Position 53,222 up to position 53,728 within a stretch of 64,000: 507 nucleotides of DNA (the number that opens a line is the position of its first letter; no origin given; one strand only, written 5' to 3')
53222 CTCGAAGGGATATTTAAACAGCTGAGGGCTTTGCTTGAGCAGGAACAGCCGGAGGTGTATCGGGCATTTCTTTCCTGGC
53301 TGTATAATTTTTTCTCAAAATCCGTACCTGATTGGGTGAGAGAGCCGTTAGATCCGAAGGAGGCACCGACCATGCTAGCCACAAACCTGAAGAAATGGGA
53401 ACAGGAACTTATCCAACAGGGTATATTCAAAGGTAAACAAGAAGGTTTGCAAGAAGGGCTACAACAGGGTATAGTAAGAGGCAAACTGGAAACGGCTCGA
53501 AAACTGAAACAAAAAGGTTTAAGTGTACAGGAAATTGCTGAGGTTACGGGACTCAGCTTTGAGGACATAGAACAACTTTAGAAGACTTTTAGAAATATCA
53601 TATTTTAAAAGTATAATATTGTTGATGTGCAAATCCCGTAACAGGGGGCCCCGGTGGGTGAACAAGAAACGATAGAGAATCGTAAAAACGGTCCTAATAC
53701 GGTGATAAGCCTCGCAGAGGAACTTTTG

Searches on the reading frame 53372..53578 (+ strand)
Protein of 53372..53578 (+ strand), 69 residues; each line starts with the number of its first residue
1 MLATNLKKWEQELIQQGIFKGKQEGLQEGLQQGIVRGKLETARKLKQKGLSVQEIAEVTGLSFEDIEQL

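Call 36: search_solved_structures(query=window:53372-53578:+, max_evalue=10, show_alignments=2)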
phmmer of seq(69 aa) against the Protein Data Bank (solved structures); distinct sequences matched with E-value up to 10: 8.
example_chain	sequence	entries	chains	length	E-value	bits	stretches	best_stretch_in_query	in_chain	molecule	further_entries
8vd6_A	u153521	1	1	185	4.5e-12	48.8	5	41-69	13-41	CAP REPEAT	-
8cwy_A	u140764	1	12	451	0.0019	21.7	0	22-60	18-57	T32-15-1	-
8cws_A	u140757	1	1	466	0.0032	21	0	28-61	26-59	F4132-2 Chain A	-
5cwb_A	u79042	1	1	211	0.019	18.5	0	31-61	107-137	Designed helical repeat protein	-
8bny_A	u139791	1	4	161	0.059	17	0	43-66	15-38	Immunity repressor protein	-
7mwr_B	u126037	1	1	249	0.15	15.7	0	34-65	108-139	LHD101B4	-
8vl3_A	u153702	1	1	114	1.5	12.6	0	38-61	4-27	De novo designed protein F3 parent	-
7bqr_A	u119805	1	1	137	6.5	10.6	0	5-58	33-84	Mussoc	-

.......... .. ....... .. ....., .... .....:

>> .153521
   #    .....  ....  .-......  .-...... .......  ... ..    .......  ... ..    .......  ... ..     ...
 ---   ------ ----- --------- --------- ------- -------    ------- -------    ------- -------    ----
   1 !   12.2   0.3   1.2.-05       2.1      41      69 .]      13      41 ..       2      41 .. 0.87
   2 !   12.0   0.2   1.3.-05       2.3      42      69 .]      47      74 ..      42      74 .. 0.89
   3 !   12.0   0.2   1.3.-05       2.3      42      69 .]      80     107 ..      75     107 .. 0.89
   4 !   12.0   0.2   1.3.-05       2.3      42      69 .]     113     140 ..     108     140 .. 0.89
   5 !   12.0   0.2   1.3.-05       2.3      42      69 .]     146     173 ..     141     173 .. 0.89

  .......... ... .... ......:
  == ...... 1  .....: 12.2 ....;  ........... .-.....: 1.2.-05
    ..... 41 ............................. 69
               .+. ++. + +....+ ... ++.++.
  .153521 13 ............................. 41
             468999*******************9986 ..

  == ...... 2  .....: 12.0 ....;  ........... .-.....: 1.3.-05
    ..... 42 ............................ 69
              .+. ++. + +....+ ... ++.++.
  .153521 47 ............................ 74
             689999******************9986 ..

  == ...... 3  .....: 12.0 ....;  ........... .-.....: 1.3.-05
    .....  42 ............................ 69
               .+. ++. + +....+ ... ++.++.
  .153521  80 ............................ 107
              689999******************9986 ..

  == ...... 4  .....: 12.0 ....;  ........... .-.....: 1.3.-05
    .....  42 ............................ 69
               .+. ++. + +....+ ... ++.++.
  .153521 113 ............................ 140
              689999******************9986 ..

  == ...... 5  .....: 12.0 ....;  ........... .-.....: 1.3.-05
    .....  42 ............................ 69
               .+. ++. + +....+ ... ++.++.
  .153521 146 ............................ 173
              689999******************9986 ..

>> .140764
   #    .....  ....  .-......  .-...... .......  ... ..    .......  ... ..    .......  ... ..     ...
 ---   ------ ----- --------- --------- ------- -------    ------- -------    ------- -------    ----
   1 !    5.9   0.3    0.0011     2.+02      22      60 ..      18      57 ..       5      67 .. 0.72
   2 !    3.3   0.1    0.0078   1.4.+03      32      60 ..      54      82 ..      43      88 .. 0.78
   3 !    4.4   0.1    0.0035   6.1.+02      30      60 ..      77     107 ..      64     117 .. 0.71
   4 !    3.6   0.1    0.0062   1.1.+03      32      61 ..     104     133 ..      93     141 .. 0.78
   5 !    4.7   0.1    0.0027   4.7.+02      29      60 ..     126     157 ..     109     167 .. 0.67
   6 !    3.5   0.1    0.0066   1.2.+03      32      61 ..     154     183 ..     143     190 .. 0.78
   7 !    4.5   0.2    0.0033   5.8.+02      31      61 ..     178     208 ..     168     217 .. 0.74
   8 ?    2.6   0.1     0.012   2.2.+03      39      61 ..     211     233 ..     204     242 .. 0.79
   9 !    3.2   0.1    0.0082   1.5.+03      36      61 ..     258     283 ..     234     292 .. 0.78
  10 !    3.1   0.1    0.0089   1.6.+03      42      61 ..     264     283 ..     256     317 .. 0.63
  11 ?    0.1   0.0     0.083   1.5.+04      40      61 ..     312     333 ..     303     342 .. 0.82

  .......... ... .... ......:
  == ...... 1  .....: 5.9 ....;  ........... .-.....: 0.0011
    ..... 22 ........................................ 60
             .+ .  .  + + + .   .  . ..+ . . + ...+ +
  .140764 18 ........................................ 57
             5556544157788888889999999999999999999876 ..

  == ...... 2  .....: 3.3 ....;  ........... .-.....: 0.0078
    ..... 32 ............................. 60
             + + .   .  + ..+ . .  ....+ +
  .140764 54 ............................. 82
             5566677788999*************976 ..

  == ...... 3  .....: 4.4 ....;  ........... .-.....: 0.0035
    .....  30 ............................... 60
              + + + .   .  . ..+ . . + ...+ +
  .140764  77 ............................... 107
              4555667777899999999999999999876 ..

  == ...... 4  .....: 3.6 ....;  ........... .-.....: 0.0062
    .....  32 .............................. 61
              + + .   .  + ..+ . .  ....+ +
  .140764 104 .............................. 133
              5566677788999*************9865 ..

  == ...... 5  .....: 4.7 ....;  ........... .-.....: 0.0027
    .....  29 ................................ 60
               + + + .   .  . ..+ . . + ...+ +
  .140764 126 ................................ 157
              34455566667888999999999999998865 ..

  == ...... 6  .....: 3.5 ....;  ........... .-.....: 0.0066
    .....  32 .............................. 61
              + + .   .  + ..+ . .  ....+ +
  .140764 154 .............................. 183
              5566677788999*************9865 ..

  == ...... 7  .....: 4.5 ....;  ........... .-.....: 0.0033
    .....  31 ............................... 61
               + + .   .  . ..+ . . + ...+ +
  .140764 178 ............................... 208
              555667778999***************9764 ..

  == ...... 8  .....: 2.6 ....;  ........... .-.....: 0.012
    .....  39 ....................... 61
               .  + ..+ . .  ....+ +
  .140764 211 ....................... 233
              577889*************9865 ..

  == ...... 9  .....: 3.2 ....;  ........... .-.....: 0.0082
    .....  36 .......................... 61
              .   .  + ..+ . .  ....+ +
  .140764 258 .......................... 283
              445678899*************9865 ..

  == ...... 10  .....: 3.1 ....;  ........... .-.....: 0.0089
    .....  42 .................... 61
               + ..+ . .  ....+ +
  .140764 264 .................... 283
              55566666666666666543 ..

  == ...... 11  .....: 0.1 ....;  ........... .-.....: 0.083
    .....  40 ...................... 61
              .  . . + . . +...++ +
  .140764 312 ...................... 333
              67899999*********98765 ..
